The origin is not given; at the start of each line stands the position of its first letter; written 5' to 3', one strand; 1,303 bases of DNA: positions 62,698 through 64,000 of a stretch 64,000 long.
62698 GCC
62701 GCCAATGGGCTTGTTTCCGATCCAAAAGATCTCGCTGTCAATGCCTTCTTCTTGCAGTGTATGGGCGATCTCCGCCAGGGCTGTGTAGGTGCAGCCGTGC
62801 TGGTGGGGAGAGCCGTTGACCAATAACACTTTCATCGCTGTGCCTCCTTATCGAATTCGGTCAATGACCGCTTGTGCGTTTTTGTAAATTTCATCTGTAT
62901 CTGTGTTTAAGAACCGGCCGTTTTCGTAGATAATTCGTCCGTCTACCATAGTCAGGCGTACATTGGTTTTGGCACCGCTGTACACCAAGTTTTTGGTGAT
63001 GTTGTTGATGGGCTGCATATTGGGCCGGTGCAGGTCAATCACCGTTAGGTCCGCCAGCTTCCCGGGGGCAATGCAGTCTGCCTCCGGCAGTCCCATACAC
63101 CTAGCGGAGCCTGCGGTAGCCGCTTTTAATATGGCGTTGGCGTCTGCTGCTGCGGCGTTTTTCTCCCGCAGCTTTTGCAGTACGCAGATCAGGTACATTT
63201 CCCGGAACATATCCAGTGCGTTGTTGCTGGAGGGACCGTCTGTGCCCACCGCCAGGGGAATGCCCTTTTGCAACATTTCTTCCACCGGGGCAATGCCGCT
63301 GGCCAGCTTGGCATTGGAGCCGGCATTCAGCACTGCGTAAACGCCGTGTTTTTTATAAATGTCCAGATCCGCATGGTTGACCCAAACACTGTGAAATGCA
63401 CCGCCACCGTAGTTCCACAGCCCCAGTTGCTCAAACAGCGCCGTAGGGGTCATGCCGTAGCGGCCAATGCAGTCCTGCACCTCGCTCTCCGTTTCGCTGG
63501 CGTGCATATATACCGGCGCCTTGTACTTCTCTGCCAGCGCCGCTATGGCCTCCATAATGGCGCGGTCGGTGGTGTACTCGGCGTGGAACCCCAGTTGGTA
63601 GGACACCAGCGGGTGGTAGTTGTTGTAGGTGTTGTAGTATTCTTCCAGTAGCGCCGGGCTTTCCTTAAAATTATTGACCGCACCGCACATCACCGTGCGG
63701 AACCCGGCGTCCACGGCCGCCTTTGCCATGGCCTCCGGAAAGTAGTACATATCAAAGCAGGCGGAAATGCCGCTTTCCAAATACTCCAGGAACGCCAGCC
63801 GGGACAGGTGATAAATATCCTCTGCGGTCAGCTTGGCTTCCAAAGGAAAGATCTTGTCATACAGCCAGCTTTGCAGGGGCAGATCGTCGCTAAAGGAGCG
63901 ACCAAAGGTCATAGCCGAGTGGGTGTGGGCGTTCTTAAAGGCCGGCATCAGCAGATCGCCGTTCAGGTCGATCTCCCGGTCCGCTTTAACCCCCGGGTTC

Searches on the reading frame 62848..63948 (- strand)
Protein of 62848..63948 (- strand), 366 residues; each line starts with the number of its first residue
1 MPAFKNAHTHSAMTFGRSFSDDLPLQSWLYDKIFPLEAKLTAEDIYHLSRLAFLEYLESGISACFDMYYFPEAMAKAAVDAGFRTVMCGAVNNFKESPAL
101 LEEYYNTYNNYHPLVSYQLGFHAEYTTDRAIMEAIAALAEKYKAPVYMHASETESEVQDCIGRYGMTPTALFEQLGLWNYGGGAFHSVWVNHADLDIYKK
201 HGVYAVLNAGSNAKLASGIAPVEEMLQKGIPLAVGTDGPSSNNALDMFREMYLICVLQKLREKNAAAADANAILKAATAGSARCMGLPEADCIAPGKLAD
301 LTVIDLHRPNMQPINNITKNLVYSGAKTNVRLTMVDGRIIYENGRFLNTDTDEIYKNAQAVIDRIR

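Call 52: search_protein_families(library=pfam, proteins=[window:62848-63948:-], max_evalue=0.001)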
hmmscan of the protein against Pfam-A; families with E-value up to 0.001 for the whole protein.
window:62848-63948:- (366 aa): 2 families
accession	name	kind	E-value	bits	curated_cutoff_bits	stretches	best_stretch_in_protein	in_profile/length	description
PF01979.26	Amidohydro_1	-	2e-49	169.1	25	1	1-339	3-344/345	Amidohydrolase family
PF07969.17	Amidohydro_3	-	4.3e-15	56.6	29.7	1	123-341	256-472/472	Amidohydrolase family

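Call 65: find_encoding_contigs(protein=window:62848-63948:-, flank=10000, max_places=2)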
Protein window:62848-63948:- (366 aa): no gene with exactly this product is on record in the collection.
